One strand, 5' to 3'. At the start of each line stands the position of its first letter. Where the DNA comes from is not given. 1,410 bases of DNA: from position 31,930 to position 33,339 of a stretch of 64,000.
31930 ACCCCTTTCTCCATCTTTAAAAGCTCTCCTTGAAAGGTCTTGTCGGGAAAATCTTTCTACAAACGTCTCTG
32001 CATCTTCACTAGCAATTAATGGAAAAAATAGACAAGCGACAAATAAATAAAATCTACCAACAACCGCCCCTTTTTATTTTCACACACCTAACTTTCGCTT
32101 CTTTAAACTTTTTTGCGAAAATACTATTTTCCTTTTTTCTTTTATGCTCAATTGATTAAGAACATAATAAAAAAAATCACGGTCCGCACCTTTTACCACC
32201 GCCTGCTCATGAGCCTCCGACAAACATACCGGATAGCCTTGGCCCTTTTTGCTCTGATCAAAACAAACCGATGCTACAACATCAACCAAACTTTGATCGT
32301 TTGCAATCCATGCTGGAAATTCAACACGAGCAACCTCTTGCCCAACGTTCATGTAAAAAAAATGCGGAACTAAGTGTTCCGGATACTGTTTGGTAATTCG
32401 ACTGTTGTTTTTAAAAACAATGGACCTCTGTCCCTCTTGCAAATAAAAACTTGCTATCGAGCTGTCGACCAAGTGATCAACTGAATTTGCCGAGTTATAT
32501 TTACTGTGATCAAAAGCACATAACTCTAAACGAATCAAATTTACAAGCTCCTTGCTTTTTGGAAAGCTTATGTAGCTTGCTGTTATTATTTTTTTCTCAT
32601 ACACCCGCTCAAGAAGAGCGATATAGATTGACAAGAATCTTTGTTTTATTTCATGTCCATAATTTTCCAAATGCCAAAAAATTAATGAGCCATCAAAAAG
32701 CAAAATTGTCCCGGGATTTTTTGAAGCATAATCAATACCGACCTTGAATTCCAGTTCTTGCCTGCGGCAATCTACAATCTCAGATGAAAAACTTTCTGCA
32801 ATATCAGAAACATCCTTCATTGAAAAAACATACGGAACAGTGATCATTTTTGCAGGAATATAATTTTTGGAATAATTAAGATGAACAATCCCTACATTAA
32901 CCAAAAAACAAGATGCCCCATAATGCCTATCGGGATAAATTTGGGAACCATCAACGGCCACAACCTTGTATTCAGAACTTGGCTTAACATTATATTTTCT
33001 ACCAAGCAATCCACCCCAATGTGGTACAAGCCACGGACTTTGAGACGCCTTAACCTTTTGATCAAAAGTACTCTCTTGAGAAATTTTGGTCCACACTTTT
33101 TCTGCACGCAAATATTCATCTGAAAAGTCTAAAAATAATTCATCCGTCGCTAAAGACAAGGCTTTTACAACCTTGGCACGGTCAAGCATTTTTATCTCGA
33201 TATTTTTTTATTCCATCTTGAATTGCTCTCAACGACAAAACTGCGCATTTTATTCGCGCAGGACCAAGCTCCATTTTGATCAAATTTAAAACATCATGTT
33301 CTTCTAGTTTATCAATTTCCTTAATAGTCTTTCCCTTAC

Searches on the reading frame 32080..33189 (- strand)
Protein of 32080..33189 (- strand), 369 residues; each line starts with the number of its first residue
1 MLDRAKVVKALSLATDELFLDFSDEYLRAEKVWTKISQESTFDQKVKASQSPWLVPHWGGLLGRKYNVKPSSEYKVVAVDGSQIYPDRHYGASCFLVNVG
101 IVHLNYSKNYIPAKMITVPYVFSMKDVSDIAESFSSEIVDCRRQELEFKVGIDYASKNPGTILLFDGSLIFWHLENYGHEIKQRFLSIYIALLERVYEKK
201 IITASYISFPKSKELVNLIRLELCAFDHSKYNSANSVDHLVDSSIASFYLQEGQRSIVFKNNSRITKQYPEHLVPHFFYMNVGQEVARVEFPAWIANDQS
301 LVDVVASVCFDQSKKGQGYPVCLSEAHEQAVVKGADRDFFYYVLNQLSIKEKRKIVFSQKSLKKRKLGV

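Call 28: find_encoding_contigs(protein=window:32080-33189:-, flank=10000, max_places=10)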
Protein window:32080-33189:- (369 aa): 5 contigs read that carry it; 3 places shown.
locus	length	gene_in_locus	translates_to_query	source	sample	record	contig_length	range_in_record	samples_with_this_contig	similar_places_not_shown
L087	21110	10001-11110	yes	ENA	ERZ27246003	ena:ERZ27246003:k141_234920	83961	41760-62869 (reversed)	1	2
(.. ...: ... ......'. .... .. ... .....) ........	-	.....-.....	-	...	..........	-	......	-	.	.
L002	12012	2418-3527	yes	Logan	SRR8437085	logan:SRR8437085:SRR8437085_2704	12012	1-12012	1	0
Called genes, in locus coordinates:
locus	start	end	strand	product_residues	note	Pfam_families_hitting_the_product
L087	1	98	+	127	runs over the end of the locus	-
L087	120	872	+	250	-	PF00005:ABC_tran, PF02463:SMC_N (weak), PF13304:AAA_21 (faint)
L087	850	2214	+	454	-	PF19295:SufBD_N, PF01458:SUFBD_core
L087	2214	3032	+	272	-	PF01458:SUFBD_core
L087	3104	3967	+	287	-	-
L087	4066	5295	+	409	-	PF00266:Aminotran_5, PF00155:Aminotran_1_2 (weak), PF01041:DegT_DnrJ_EryC1 (weak), PF01053:Cys_Met_Meta_PP (weak)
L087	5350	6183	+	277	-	-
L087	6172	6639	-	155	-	PF13419:HAD_2, PF00702:Hydrolase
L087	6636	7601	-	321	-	PF00702:Hydrolase, PF13419:HAD_2 (weak)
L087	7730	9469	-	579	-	-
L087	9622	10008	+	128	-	PF01592:NifU_N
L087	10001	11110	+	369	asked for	PF09376:NurA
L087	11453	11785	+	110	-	-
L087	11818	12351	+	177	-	-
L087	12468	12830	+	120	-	-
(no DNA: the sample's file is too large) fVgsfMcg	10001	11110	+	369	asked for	PF09376:NurA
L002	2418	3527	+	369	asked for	PF09376:NurA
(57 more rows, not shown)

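Call 29: find_homologous_proteins(query=window:32080-33189:-, max_evalue=1e-30)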
Query window:32080-33189:- (369 aa): 3276 proteins with E <= 1e-30 among 5807 candidates; the best 120 are listed.
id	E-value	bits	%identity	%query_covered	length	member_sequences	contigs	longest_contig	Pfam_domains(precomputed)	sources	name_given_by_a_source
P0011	1.5e-244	828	100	100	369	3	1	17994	PF09376.17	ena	-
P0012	4.9e-135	468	59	100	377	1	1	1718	PF09376.17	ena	-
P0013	8.6e-133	461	57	100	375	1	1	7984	PF09376.17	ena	-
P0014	6.0e-129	448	59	92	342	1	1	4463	PF09376.17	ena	-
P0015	4.7e-117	409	50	100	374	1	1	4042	PF09376.17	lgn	-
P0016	8.4e-117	408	49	100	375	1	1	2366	PF09376.17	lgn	-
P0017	4.7e-116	406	50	100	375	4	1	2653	PF09376.17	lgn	-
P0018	2.0e-115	404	50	100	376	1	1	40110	PF09376.17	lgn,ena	-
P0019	8.5e-115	402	48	100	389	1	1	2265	PF09376.17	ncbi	-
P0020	1.8e-114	400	50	100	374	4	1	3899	PF09376.17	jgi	-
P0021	4.2e-114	399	51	100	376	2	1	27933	PF09376.17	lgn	-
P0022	5.3e-114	399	49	100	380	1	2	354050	PF09376.17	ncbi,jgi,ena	jgi:hypothetical protein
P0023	6.0e-114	399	53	100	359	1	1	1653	PF09376.17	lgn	-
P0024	7.2e-114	398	48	100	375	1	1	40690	PF09376.17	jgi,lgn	-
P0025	7.3e-114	398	49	100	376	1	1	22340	PF09376.17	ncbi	-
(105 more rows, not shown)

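Call 30: find_encoding_contigs(protein=P0013, flank=10000, max_places=3)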
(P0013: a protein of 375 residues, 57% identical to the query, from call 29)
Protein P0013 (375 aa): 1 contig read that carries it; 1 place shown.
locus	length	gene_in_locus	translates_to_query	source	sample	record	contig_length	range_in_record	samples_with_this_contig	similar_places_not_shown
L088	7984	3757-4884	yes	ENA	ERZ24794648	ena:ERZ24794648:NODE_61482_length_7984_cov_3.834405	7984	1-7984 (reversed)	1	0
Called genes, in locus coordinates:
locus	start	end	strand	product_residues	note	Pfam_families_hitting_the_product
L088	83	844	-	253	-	PF00702:Hydrolase, PF13419:HAD_2 (weak)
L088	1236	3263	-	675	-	-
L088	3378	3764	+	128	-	PF01592:NifU_N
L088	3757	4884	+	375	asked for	PF09376:NurA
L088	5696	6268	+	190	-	-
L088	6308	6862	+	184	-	-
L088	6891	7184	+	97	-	-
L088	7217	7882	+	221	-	-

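Call 31: find_encoding_contigs(protein=P0014, flank=10000, max_places=3)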
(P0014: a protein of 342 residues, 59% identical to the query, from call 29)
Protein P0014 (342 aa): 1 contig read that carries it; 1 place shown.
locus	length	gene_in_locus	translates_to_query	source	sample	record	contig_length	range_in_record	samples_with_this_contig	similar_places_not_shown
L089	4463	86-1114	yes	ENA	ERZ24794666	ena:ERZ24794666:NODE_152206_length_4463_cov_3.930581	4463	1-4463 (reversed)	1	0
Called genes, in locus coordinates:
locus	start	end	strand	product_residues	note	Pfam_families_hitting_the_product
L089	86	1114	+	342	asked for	PF09376:NurA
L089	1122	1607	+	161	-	-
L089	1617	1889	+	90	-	-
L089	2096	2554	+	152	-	-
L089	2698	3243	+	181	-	-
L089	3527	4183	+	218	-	-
